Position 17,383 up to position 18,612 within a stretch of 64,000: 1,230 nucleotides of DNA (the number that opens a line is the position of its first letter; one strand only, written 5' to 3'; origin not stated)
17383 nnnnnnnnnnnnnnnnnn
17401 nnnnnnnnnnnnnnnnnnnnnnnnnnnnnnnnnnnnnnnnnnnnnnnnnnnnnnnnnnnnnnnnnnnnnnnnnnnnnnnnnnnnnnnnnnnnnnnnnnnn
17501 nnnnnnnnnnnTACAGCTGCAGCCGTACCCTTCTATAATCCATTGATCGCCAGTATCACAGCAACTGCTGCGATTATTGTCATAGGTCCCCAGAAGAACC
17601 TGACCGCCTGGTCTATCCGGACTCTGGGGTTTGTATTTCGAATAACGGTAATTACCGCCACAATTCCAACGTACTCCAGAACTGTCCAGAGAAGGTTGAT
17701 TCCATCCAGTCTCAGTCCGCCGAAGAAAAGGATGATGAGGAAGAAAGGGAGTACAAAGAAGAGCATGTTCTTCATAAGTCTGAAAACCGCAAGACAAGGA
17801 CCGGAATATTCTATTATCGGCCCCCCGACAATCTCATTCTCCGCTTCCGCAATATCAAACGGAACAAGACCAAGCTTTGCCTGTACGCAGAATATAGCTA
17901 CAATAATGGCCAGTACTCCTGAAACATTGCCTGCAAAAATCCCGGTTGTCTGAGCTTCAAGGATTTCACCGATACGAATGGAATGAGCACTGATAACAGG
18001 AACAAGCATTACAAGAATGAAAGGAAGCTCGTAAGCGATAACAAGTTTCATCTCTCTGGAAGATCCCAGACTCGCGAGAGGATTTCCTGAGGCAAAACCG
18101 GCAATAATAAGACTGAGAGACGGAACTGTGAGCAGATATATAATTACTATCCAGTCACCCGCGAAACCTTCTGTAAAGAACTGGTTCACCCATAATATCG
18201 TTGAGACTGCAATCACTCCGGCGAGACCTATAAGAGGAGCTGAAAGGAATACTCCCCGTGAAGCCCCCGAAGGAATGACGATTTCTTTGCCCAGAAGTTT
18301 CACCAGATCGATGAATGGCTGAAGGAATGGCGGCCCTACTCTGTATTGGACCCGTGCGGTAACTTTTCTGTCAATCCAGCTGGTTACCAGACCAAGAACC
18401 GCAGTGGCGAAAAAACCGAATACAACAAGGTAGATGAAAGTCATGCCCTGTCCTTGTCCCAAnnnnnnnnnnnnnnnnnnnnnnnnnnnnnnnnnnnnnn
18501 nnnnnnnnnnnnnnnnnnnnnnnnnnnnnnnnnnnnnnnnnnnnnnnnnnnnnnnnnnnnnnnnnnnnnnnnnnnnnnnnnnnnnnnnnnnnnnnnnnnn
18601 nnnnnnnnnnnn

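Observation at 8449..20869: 16-gene group-4 membrane-bound [NiFe] hydrogenase with rearranged Mrp and catalytic modules and two large antiporter-like subunits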

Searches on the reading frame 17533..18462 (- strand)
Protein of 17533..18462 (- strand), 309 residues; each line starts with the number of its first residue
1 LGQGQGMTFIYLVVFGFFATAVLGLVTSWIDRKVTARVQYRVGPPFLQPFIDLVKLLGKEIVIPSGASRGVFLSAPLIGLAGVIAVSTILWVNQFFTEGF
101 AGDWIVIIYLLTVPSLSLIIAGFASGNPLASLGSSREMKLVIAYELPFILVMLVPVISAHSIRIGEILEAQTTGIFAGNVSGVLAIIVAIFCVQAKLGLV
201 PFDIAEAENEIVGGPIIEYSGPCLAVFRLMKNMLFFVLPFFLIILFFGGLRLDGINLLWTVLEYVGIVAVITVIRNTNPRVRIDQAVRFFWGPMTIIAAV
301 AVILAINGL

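Call 4: search_protein_families(library=pfam, proteins=[window:17533-18462:-], max_evalue=0.01)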
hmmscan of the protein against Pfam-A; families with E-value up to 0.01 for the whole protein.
window:17533-18462:- (309 aa): 1 family
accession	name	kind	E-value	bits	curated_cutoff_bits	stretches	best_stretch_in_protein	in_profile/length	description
PF00146.26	NADHdh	-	2.8e-66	224.3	27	1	13-305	5-297/298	NADH dehydrogenase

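Call 7: search_protein_families(library=ncbifam, proteins=[window:17533-18462:-], max_evalue=0.001)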
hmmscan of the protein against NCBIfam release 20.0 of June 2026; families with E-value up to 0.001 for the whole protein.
window:17533-18462:- (309 aa): 7 families
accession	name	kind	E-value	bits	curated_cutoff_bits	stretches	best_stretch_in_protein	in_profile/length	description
NF004741.0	PRK06076.1-2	equivalog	5.6e-53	180.3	305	1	8-306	21-330/337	NADH-quinone oxidoreductase subunit NuoH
NF004745.0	PRK06076.1-6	equivalog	1.8e-32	112.9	450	1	27-304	33-328/341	NADH-quinone oxidoreductase subunit NuoH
NF040610.1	F420_dehyd_FpoH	exception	2.3e-30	106.1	475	1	13-303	18-330/339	F420H2 dehydrogenase subunit FpoH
NF004742.0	PRK06076.1-3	equivalog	5.8e-30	104.7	531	1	36-302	51-341/356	NADH-quinone oxidoreductase subunit NuoH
NF004744.0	PRK06076.1-5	equivalog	1.2e-27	97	542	1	18-250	38-280/372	NADH-quinone oxidoreductase subunit NuoH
NF004743.0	PRK06076.1-4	equivalog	2.6e-25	89.2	494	1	13-303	20-336/433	NADH-quinone oxidoreductase subunit NuoH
NF004740.0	PRK06076.1-1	equivalog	3.5e-24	85.9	399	1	13-300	18-311/325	NADH-quinone oxidoreductase subunit NuoH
